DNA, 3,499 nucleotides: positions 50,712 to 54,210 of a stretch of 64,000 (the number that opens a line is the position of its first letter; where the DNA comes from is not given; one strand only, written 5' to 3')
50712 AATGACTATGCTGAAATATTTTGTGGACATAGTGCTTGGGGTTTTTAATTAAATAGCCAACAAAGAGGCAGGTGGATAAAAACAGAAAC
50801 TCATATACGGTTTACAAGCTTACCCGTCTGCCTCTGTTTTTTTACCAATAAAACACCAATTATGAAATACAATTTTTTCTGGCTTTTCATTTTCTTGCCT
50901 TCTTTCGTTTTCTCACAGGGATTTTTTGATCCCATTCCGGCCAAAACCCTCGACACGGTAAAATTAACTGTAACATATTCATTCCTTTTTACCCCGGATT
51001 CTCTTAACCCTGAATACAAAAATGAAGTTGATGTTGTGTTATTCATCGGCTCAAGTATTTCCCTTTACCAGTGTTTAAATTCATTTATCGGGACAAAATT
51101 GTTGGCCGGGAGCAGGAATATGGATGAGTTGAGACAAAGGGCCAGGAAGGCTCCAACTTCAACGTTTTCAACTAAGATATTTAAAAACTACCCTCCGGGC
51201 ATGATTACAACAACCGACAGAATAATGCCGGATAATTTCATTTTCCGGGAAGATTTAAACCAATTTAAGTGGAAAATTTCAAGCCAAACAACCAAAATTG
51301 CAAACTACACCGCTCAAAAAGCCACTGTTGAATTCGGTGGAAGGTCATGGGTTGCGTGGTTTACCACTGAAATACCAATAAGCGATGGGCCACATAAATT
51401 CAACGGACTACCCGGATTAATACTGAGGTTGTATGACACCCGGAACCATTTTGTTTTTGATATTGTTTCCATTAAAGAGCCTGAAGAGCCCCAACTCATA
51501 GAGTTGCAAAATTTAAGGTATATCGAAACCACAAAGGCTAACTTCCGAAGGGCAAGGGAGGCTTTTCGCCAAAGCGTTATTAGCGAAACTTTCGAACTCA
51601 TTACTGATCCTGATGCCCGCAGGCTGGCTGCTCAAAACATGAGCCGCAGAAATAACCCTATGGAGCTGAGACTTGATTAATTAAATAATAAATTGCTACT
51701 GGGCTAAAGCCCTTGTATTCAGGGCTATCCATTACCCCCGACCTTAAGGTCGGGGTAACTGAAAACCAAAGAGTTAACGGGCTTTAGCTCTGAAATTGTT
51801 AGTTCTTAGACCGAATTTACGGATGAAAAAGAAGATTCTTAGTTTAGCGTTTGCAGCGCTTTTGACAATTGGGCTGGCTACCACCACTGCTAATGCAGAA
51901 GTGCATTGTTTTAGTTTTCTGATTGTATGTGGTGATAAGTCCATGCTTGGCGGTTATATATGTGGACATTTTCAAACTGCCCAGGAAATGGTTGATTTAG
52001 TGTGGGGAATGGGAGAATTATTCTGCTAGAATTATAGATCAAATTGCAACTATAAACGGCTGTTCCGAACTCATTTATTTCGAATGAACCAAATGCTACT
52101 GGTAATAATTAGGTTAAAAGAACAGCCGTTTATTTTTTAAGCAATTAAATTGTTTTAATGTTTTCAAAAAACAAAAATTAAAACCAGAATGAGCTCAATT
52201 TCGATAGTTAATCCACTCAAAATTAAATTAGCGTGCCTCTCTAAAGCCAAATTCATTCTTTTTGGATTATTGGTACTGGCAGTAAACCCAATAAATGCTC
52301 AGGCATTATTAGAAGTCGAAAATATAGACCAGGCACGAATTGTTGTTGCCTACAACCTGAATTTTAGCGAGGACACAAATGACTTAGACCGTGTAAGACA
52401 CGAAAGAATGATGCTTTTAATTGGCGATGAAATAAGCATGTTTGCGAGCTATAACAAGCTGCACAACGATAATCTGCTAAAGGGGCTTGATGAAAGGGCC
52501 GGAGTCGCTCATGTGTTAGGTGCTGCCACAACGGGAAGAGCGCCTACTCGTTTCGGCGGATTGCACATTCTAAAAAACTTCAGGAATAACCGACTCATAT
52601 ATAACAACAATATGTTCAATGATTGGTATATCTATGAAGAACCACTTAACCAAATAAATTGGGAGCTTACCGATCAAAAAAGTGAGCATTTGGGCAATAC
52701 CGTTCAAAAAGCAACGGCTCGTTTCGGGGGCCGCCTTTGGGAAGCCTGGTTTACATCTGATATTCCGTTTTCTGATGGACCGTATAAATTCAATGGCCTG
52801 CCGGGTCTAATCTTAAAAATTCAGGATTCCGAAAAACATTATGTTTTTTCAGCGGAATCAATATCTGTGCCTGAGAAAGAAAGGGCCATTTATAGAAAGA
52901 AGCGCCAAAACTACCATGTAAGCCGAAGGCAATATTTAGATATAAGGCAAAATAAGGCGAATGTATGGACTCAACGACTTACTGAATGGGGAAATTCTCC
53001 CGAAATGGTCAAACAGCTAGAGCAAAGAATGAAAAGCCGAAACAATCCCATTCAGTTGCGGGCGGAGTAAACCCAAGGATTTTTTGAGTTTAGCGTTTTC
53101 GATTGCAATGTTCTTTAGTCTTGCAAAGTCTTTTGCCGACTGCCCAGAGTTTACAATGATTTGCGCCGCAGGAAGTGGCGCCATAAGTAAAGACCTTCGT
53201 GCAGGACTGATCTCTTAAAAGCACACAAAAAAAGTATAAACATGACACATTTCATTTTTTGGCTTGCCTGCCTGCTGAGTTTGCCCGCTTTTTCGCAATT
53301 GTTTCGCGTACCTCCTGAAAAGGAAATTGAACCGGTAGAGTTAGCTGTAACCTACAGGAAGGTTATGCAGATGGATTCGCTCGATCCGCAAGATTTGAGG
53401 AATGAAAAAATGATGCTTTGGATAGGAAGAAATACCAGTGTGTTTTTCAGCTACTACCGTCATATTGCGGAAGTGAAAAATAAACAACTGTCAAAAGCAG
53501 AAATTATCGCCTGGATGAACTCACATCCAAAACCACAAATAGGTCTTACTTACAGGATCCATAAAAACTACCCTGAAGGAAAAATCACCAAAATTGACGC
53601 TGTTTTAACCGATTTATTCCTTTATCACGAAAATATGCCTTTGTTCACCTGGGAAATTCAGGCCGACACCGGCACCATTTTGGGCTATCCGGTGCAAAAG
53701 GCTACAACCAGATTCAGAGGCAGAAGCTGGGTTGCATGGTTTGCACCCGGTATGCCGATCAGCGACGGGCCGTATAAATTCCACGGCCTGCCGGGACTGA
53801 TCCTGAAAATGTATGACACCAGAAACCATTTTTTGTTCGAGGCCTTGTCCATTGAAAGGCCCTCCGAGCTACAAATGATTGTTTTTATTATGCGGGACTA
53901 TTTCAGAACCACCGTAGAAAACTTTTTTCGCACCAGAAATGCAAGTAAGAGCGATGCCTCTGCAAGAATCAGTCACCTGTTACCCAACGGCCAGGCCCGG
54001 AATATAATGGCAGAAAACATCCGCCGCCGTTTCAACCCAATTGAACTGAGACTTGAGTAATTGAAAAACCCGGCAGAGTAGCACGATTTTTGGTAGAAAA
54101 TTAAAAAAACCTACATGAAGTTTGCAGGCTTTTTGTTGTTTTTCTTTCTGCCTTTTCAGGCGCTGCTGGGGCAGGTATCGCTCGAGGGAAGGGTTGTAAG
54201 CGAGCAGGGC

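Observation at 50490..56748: Triplicated cassette of a small secreted 4-Cys peptide gene plus a GLPGLI-family gene, followed by a plug-and-barrel outer-membrane protein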

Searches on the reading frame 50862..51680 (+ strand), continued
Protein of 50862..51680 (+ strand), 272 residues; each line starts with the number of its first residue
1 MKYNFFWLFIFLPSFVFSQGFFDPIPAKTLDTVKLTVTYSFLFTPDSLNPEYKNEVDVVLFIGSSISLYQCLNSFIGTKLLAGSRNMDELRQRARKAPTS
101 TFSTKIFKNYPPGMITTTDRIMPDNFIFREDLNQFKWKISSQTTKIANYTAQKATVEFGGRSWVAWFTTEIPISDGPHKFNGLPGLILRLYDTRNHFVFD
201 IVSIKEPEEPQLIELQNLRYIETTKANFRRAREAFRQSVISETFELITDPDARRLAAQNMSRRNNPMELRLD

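Call 85: search_protein_families(library=padloc, proteins=[window:50862-51680:+], max_evalue=0.01)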
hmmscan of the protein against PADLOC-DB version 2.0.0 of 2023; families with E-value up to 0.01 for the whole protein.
window:50862-51680:+ (272 aa): 0 families

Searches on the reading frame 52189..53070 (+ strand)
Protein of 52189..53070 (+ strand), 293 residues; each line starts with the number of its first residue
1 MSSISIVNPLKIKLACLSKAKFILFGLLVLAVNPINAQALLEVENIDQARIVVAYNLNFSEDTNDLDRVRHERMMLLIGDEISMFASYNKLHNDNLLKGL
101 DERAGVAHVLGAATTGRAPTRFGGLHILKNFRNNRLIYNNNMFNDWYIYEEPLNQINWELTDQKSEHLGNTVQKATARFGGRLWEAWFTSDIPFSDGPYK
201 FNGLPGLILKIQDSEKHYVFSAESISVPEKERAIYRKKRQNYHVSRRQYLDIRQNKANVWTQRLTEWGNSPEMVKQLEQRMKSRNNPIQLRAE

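Call 3: search_protein_families(library=pfam, proteins=[window:52189-53070:+], max_evalue=0.1)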
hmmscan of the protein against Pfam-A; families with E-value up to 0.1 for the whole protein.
window:52189-53070:+ (293 aa): 2 families
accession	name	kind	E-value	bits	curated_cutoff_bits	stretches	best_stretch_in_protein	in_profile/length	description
PF09697.16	Porph_ging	-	1.2e-09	39.1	25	1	182-209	53-80/81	Protein of unknown function (Porph_ging)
PF22252.2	PNGase_F-II_N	-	0.002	18.3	27.6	1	153-241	75-162/173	N-glycanase peptide, N-terminal domain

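Call 4: search_protein_families(library=ncbifam, proteins=[window:52189-53070:+], max_evalue=0.1)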
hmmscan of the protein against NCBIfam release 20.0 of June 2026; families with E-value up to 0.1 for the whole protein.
window:52189-53070:+ (293 aa): 2 families
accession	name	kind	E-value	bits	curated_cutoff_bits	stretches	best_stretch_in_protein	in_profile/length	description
TIGR01200.1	GLPGLI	subfamily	9.1e-51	172.8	50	1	21-255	1-227/229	GLPGLI family protein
NF004637.0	PRK05986.1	subfamily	0.07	12.8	185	0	68-118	116-163/197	cob(I)yrinic acid a,c-diamide adenosyltransferase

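Call 85: search_protein_families(library=padloc, proteins=[window:52189-53070:+], max_evalue=0.01)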
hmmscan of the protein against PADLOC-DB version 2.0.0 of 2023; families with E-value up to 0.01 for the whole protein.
window:52189-53070:+ (293 aa): 0 families

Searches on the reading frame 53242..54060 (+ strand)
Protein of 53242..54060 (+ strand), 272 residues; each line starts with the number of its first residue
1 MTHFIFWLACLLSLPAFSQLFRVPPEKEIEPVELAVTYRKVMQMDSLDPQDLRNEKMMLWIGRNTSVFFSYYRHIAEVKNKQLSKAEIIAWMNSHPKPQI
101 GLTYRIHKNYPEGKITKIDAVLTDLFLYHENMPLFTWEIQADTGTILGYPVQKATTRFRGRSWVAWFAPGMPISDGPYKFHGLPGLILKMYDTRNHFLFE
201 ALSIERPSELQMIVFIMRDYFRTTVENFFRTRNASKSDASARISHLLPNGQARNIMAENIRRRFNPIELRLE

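Call 3: search_protein_families(library=pfam, proteins=[window:53242-54060:+], max_evalue=0.1)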
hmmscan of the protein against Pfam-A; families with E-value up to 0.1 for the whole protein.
window:53242-54060:+ (272 aa): 2 families
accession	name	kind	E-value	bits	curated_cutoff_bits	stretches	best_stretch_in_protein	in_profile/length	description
PF09697.16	Porph_ging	-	1.6e-09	38.6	25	1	164-188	56-80/81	Protein of unknown function (Porph_ging)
PF22252.2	PNGase_F-II_N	-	1.1e-05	25.6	27.6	1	136-213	79-155/173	N-glycanase peptide, N-terminal domain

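Call 4: search_protein_families(library=ncbifam, proteins=[window:53242-54060:+], max_evalue=0.1)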
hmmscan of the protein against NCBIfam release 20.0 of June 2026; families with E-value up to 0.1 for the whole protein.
window:53242-54060:+ (272 aa): 1 family
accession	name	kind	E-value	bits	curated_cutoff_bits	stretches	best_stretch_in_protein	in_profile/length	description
TIGR01200.1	GLPGLI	subfamily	4.5e-51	173.8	50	1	3-231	3-224/229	GLPGLI family protein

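Call 85: search_protein_families(library=padloc, proteins=[window:53242-54060:+], max_evalue=0.01)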
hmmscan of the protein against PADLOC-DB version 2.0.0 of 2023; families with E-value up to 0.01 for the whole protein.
window:53242-54060:+ (272 aa): 2 families
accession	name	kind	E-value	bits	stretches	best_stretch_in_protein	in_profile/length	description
PDLC04868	PDC-S05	-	0.0023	15.1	1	82-132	197-245/335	-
PDLC04871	PDC-S05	-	0.0098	12.8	0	64-132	304-370/468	-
